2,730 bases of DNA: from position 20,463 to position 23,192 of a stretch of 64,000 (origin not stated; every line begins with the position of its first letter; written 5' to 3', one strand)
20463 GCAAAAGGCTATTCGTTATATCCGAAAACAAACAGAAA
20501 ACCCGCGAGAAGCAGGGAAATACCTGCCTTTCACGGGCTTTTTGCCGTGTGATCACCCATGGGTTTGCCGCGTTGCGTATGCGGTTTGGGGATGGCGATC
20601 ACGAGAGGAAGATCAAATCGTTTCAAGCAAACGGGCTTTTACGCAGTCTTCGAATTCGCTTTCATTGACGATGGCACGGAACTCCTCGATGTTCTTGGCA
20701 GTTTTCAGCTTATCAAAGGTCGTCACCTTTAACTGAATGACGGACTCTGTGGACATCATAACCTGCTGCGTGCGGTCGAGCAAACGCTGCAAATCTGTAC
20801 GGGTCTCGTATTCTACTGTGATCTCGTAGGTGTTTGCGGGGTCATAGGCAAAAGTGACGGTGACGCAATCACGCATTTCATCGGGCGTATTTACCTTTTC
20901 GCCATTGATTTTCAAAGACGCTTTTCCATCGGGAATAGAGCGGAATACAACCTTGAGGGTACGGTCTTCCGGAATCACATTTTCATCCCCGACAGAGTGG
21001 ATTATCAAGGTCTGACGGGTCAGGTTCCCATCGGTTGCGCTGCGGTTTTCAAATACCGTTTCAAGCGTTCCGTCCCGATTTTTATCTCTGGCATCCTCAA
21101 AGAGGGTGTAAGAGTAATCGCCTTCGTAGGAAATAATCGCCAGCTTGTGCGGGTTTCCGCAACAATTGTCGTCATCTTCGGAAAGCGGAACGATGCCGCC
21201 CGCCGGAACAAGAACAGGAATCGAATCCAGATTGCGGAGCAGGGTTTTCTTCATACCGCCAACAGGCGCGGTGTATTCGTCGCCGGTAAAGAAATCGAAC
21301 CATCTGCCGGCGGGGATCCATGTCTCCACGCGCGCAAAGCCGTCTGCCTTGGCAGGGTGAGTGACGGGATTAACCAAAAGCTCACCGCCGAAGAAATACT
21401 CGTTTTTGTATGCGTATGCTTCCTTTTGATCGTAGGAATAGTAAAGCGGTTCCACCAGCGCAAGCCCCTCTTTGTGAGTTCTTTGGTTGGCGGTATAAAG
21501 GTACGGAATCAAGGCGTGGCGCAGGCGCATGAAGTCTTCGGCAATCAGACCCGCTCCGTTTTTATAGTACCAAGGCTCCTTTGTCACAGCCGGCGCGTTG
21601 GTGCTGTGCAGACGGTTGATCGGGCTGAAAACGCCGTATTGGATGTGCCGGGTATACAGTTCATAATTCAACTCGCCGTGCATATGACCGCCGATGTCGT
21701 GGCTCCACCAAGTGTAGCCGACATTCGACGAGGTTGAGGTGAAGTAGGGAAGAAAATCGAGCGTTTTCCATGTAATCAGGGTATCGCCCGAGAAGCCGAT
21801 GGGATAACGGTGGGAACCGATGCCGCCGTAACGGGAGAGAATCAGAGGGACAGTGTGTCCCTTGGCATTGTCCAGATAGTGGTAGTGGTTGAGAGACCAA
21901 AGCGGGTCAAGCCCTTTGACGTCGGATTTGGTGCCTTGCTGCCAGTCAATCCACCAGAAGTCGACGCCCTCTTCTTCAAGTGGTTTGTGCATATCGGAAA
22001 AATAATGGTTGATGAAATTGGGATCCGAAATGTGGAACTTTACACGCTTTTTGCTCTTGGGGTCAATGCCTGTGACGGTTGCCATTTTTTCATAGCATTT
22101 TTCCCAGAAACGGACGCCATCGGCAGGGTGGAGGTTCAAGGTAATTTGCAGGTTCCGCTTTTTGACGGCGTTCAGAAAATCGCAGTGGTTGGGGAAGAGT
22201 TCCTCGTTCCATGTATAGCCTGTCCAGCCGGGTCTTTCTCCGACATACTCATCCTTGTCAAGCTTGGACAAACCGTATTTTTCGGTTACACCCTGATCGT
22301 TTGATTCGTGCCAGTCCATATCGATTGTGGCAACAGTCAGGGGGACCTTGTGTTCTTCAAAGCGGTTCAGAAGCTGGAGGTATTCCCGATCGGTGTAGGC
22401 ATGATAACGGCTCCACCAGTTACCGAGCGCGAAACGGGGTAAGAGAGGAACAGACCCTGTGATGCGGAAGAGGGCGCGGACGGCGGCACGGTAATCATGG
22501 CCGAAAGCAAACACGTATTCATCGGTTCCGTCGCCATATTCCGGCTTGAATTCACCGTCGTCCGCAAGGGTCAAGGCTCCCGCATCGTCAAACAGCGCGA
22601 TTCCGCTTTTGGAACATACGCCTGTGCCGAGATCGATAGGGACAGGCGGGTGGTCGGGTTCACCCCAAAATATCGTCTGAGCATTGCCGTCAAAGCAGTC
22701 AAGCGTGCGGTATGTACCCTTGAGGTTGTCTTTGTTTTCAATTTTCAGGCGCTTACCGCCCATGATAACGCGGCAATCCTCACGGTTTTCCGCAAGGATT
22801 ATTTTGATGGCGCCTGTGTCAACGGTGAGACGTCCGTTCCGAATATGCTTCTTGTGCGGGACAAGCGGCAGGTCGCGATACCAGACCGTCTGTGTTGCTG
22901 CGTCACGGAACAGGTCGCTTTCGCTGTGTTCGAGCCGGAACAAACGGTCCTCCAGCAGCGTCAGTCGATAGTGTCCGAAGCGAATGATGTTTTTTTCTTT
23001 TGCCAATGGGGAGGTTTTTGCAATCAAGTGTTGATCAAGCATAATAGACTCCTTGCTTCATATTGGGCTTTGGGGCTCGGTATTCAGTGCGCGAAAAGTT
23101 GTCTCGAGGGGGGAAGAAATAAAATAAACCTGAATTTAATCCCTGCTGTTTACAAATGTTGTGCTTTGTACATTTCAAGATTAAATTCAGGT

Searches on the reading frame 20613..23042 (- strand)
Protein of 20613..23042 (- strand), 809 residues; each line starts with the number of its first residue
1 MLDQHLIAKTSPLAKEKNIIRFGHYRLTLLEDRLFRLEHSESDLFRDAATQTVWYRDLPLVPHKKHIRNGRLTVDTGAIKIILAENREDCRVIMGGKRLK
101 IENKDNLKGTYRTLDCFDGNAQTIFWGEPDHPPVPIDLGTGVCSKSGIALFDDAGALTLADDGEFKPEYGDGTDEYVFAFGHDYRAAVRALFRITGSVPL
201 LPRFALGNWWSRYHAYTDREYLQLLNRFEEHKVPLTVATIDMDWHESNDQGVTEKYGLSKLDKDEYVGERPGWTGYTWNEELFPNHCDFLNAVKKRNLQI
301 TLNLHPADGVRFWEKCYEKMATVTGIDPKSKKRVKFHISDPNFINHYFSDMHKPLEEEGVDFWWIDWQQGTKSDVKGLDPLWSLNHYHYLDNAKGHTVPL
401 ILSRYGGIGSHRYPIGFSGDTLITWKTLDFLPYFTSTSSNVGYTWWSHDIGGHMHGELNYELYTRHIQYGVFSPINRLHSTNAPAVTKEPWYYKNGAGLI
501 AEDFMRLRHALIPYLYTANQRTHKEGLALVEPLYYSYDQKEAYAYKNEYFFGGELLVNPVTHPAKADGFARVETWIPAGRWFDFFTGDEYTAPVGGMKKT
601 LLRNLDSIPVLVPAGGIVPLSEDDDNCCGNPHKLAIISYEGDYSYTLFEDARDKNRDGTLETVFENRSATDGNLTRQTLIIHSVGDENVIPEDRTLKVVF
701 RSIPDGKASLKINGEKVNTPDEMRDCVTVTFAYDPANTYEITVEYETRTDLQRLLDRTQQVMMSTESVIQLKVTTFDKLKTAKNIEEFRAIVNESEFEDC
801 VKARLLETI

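Call 74: search_protein_families(library=pfam, proteins=[window:20613-23042:-], max_evalue=0.00001)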
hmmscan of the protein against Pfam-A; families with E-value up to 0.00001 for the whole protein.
window:20613-23042:- (809 aa): 2 families
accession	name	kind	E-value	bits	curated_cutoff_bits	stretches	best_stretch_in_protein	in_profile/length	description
PF01055.32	Glyco_hydro_31_2nd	-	8.8e-51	173.6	23.5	1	199-518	2-328/328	Glycosyl hydrolases family 31 TIM-barrel domain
PF21365.3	Glyco_hydro_31_3rd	-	5.1e-15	56.2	24.4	1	527-618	2-87/87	Glycosyl hydrolase family 31 C-terminal domain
